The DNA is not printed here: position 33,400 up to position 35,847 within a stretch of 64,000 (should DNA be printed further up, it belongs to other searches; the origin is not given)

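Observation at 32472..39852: Candidate undescribed catabolic system: two ARH-fold hydrolases, xylose-isomerase-like TIM barrel, Gfo/Idh/MocA oxidoreductase and SDR under LacI control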

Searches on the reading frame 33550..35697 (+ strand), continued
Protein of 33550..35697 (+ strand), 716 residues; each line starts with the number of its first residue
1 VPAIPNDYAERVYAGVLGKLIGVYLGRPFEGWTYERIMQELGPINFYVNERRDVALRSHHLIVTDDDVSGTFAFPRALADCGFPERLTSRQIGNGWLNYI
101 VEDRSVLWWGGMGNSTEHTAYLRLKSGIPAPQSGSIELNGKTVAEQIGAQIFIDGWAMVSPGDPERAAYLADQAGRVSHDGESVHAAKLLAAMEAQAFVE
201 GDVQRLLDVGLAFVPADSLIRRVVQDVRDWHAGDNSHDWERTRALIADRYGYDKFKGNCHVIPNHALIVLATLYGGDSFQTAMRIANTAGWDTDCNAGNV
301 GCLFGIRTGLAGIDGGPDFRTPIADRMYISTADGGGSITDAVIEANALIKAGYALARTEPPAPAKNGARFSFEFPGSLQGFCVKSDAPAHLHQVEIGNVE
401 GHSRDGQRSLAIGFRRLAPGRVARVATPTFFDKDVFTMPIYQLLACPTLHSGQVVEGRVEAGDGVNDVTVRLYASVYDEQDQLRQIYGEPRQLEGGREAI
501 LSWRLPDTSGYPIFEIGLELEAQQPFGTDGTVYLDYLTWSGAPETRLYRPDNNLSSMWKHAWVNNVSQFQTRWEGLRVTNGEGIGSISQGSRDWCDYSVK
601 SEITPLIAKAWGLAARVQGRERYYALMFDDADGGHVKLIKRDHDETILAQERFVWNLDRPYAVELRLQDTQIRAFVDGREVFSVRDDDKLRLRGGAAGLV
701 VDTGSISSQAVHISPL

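Call 31: find_encoding_contigs(protein=P0010, flank=10000, max_places=2)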
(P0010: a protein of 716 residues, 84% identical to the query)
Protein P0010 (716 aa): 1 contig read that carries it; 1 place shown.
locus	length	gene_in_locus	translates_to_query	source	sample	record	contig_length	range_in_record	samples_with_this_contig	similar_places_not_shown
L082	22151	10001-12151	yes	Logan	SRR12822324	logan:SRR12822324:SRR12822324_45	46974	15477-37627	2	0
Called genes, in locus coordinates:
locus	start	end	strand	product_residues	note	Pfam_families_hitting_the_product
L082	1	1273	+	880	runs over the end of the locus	PF12705:PDDEXK_1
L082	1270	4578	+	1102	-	PF00580:UvrD-helicase, PF13245:AAA_19, PF13361:UvrD_C, PF13538:UvrD_C_2 (faint)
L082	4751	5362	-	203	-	-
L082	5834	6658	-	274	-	PF00528:BPD_transp_1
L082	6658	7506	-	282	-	PF00528:BPD_transp_1 (weak)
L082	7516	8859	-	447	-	PF01547:SBP_bac_1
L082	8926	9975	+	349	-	PF00356:LacI, PF00532:Peripla_BP_1, PF13407:Peripla_BP_4, PF13377:Peripla_BP_3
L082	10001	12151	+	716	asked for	PF03747:ADP_ribosyl_GH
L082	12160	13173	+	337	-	PF03747:ADP_ribosyl_GH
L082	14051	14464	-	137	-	PF00005:ABC_tran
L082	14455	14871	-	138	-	PF00005:ABC_tran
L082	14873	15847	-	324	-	PF02653:BPD_transp_2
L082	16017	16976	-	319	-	PF00532:Peripla_BP_1, PF13407:Peripla_BP_4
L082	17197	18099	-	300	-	PF00126:HTH_1, PF03466:LysR_substrate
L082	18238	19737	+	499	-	PF00171:Aldedh, PF05893:LuxC (faint)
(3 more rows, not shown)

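Call 38: find_homologous_proteins(query=L062:9998-12112:+)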
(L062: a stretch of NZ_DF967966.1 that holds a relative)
Query L062:9998-12112:+ (705 aa): 7969 proteins with E <= 0.001 among 8000 candidates; the best 120 are listed.
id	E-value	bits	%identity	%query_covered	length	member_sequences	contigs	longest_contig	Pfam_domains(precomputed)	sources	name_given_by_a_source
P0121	0.0e+0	1514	91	99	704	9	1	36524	PF03747.20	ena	-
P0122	0.0e+0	1233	75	99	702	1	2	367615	PF03747.20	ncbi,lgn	-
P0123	0.0e+0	1221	75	100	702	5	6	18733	PF03747.20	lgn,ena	-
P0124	0.0e+0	1201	71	99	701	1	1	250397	PF03747.20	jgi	jgi:ADP-ribosylglycohydrolase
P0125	0.0e+0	1198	74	99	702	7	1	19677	PF03747.20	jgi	jgi:ADP-ribosylglycohydrolase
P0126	0.0e+0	1173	71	100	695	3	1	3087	PF03747.20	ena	-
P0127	0.0e+0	1163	71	100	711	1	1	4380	PF03747.20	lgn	-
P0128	0.0e+0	1147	70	100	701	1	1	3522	PF03747.20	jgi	jgi:ADP-ribosylglycohydrolase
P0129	0.0e+0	1138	69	100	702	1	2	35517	PF03747.20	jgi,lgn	jgi:ADP-ribosylglycohydrolase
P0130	0.0e+0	1112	68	100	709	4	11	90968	PF03747.20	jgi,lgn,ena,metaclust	jgi:ADP-ribosylglycohydrolase|metaclust:\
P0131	0.0e+0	1110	67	100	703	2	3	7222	PF03747.20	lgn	-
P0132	0.0e+0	1100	67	99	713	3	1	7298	PF03747.20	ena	-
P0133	0.0e+0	1097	68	99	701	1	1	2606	PF03747.20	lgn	-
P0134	0.0e+0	1097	68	100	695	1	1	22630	PF03747.20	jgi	jgi:ADP-ribosylglycohydrolase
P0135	0.0e+0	1095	67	99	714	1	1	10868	PF03747.20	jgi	-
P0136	0.0e+0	1094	67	99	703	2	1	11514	PF03747.20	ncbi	-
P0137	0.0e+0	1094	67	99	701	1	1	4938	PF03747.20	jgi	jgi:ADP-ribosylglycohydrolase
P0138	0.0e+0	1094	66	100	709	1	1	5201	PF03747.20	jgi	jgi:ADP-ribosylglycohydrolase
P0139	0.0e+0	1092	66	100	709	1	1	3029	PF03747.20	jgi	jgi:ADP-ribosylglycohydrolase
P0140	0.0e+0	1092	66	100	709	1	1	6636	PF03747.20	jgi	jgi:ADP-ribosylglycohydrolase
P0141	0.0e+0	1092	66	99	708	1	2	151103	PF03747.20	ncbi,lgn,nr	ncbi:MAG: ADP-ribosylglycohydrolase family protein [Anaerolineae bacterium]|nr:ADP-ribosylglycohydro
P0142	0.0e+0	1091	66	100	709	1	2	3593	PF03747.20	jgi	jgi:ADP-ribosylglycohydrolase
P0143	0.0e+0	1091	66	99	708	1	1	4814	PF03747.20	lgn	-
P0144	0.0e+0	1091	67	100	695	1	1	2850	PF03747.20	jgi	jgi:ADP-ribosylglycohydrolase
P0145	0.0e+0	1090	67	99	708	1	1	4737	PF03747.20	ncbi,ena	-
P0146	0.0e+0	1090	67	99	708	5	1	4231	PF03747.20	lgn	-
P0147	0.0e+0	1090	66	100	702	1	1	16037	PF03747.20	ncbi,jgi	jgi:ADP-ribosylglycohydrolase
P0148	0.0e+0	1089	66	99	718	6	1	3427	PF03747.20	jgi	-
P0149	0.0e+0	1089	66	99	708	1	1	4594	PF03747.20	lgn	-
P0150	0.0e+0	1087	65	99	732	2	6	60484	PF03747.20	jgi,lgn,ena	-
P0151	0.0e+0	1087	66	99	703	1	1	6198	PF03747.20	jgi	-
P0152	0.0e+0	1086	66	99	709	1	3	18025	PF03747.20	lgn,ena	-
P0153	0.0e+0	1085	66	99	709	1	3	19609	PF03747.20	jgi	-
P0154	0.0e+0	1084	66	99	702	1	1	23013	PF03747.20,PF21708.5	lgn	-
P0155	0.0e+0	1084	67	99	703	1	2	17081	PF03747.20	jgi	jgi:ADP-ribosylglycohydrolase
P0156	0.0e+0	1083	67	99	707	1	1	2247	PF03747.20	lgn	-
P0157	0.0e+0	1083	67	99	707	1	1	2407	PF03747.20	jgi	-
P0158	0.0e+0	1082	66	99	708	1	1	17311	PF03747.20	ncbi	-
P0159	0.0e+0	1081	66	100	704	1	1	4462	PF03747.20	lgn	-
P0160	0.0e+0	1081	66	99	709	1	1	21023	PF03747.20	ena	-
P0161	0.0e+0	1080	66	99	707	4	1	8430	PF03747.20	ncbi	-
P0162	0.0e+0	1080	66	99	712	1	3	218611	PF03747.20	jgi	jgi:ADP-ribosylglycohydrolase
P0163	0.0e+0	1080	66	99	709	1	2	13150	PF03747.20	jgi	-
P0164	0.0e+0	1080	66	99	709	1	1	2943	PF03747.20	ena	-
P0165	0.0e+0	1079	67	99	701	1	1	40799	PF03747.20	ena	-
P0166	0.0e+0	1078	66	99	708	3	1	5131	PF03747.20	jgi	jgi:hypothetical protein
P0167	0.0e+0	1078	67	100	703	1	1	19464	PF03747.20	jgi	jgi:ADP-ribosylglycohydrolase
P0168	0.0e+0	1077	66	100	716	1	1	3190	PF03747.20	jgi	jgi:ADP-ribosylglycohydrolase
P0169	0.0e+0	1077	67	100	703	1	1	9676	PF03747.20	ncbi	-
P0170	0.0e+0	1076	66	99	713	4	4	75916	PF03747.20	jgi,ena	-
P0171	0.0e+0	1076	64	99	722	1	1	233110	PF03747.20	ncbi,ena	-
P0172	0.0e+0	1074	65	99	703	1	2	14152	PF03747.20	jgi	jgi:ADP-ribosylglycohydrolase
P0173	0.0e+0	1073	64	100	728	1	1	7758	PF03747.20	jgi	jgi:ADP-ribosylglycohydrolase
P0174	0.0e+0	1073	66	99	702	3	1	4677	PF03747.20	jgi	jgi:ADP-ribosylglycohydrolase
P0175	0.0e+0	1073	65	99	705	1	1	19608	PF03747.20,PF21708.5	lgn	-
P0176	0.0e+0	1071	65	99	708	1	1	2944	PF03747.20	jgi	jgi:ADP-ribosylglycohydrolase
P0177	0.0e+0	1070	68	99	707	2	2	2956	PF03747.20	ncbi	-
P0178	0.0e+0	1068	66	99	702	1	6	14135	PF03747.20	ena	-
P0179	0.0e+0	1068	64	100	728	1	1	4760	PF03747.20,PF21708.5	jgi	jgi:ADP-ribosylglycohydrolase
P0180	0.0e+0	1067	67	97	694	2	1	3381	PF03747.20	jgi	-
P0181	0.0e+0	1067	66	99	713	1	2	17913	PF03747.20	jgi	jgi:ADP-ribosylglycohydrolase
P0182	0.0e+0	1067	66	99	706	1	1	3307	PF03747.20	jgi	jgi:ADP-ribosylglycohydrolase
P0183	0.0e+0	1067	65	99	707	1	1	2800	PF03747.20,PF21708.5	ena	-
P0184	0.0e+0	1067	65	99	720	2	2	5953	PF03747.20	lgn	-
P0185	0.0e+0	1067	65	100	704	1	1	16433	PF03747.20,PF21708.5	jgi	jgi:ADP-ribosylglycohydrolase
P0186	0.0e+0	1067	65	100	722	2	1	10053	PF03747.20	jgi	-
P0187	0.0e+0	1066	66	100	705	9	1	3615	PF03747.20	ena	-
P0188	0.0e+0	1066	65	100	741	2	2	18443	PF03747.20,PF21708.5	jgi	jgi:ADP-ribosylglycohydrolase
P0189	0.0e+0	1066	65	99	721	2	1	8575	PF03747.20,PF21708.5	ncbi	-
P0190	0.0e+0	1066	65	99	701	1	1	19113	PF03747.20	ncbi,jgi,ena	jgi:ADP-ribosylglycohydrolase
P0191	0.0e+0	1066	65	99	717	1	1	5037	PF03747.20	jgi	-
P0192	0.0e+0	1065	66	100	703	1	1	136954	PF03747.20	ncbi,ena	-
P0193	0.0e+0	1065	66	100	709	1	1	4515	PF03747.20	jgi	jgi:ADP-ribosylglycohydrolase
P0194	0.0e+0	1065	63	99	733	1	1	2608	PF03747.20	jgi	jgi:ADP-ribosylglycohydrolase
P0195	0.0e+0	1064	66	100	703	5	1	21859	PF03747.20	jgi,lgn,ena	-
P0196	0.0e+0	1063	67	99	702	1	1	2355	PF03747.20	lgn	-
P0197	0.0e+0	1063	66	99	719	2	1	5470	PF03747.20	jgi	jgi:hypothetical protein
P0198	0.0e+0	1062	67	99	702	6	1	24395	PF03747.20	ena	-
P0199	0.0e+0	1062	63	100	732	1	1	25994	PF03747.20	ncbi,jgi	-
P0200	0.0e+0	1062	66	100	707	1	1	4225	PF03747.20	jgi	jgi:ADP-ribosylglycohydrolase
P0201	0.0e+0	1061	66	99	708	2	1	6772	PF03747.20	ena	-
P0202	0.0e+0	1061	66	99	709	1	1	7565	PF03747.20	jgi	jgi:ADP-ribosylglycohydrolase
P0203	0.0e+0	1061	67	100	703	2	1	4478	PF03747.20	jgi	jgi:ADP-ribosylglycohydrolase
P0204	0.0e+0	1060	66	99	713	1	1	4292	PF03747.20,PF21708.5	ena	-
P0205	0.0e+0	1060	65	99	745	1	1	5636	PF03747.20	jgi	-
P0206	0.0e+0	1060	66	99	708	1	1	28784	PF03747.20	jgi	jgi:ADP-ribosylglycohydrolase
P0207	0.0e+0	1059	65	99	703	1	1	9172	PF03747.20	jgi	jgi:ADP-ribosylglycohydrolase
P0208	0.0e+0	1058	64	100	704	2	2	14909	PF03747.20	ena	-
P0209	0.0e+0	1058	67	99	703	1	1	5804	PF03747.20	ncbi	-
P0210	0.0e+0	1058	65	100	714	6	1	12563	PF03747.20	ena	-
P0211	0.0e+0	1057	64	99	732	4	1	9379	PF03747.20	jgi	jgi:ADP-ribosylglycohydrolase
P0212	0.0e+0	1057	65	99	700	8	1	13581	PF03747.20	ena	-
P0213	0.0e+0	1057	65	100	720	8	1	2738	PF03747.20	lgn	-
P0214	0.0e+0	1057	65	99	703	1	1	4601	PF03747.20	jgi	jgi:ADP-ribosylglycohydrolase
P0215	0.0e+0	1057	66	100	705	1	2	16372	PF03747.20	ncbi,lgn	-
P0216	0.0e+0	1057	65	99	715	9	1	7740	PF03747.20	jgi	jgi:ADP-ribosylglycohydrolase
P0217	0.0e+0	1057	64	99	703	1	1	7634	PF03747.20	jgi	jgi:ADP-ribosylglycohydrolase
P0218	0.0e+0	1057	65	99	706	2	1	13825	PF03747.20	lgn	-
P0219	0.0e+0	1056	66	100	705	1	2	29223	PF03747.20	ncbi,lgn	-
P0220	0.0e+0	1055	65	99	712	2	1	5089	PF03747.20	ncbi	-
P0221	0.0e+0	1055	65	99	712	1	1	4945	PF03747.20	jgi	jgi:hypothetical protein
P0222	0.0e+0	1055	65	99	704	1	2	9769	PF03747.20,PF21708.5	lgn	-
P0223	0.0e+0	1055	65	99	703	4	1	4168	PF03747.20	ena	-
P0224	0.0e+0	1055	65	99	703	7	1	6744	PF03747.20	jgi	jgi:ADP-ribosylglycohydrolase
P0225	0.0e+0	1055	64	99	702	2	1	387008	PF03747.20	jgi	jgi:ADP-ribosylglycohydrolase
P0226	0.0e+0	1055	65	99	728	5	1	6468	PF03747.20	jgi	jgi:ADP-ribosylglycohydrolase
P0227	0.0e+0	1054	65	99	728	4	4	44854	PF03747.20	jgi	-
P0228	0.0e+0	1054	65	100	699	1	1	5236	PF03747.20,PF21708.5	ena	-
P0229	0.0e+0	1054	65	99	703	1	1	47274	PF03747.20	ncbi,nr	ncbi:MAG: ADP-ribosylglycohydrolase family protein [Chloroflexi bacterium]|nr:ADP-ribosylglycohydrol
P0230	0.0e+0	1053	66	99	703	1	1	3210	PF03747.20,PF21708.5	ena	-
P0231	0.0e+0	1053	65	100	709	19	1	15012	PF03747.20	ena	-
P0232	0.0e+0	1053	65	99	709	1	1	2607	PF03747.20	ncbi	-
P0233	0.0e+0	1053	65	99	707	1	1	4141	PF03747.20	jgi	jgi:ADP-ribosylglycohydrolase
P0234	0.0e+0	1053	66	99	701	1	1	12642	PF03747.20,PF21708.5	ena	-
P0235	0.0e+0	1052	64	99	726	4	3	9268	PF03747.20,PF21708.5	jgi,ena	-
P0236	0.0e+0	1052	65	100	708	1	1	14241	PF03747.20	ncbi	-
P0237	0.0e+0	1052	65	99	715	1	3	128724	PF03747.20,PF21708.5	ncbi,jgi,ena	-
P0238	0.0e+0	1052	64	99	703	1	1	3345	PF03747.20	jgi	jgi:ADP-ribosylglycohydrolase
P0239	0.0e+0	1051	65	99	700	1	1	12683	PF03747.20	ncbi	-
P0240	0.0e+0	1051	64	99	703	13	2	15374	PF03747.20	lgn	-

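Call 53: predict_structure(alignment_id=A2)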
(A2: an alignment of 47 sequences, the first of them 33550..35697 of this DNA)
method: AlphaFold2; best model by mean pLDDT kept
length: 716 residues; sequences in the alignment: 47
mean_pLDDT: 83.4   pTM: 0.89
mean pLDDT of the five models: 83.4, 83.2, 81.6, 80.6, 80.2
residues with pLDDT >= 90: 353; 70-90: 239; 50-70: 77; < 50: 47
segments of 3 or more residues with pLDDT < 50: 47-62, 109-115, 129-147
pLDDT, mean of each block of 10 residues (from residue 1): 81 93 82 86 64 41 66 87 90 84 58 47 59 39 44 85 95 80 86 95 96 92 95 92 93 64 87 91 89 86 92 69 74 78 93 92 90 90 85 93 94 94 93 70 76 96 91 94 95 94 92 95 91 96 84 77 63 53 71 92 89 91 93 89 92 91 96 97 92 89 82 93
secondary structure, 60 per line:
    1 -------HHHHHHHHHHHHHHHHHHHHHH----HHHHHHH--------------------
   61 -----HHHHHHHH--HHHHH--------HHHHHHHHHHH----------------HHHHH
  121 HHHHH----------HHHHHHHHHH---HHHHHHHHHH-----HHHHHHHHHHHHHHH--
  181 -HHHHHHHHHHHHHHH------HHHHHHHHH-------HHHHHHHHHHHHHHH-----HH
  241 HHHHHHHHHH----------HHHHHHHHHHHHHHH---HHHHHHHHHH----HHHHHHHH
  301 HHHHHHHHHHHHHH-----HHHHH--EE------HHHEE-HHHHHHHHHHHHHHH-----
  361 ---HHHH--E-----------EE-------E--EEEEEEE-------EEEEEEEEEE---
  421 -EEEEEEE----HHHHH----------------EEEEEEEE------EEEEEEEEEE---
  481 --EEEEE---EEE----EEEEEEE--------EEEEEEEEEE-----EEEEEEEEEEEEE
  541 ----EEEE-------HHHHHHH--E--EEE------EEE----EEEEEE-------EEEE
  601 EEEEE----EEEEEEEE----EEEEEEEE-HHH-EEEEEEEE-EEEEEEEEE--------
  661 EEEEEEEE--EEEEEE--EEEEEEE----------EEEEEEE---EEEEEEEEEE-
elements in order (helices of 4 or more, strands of 3 or more residues): H8-29 H34-40 H66-73 H76-80 H89-99 H116-125 H136-145 H149-158 H164-178 H182-196 H203-211 H219-233 H239-250 H261-275 H279-288 H293-314 H320-324 H341-355 H364-367 E394-400 E408-417 E422-428 H433-437 E454-461 E468-477 E483-487 E491-493 E498-504 E513-522 E528-540 E545-548 H556-562 E568-570 E577-579 E584-589 E597-605 E610-617 E622-629 E635-642 E644-652 E661-668 E671-676 E679-685 E696-702 E706-715
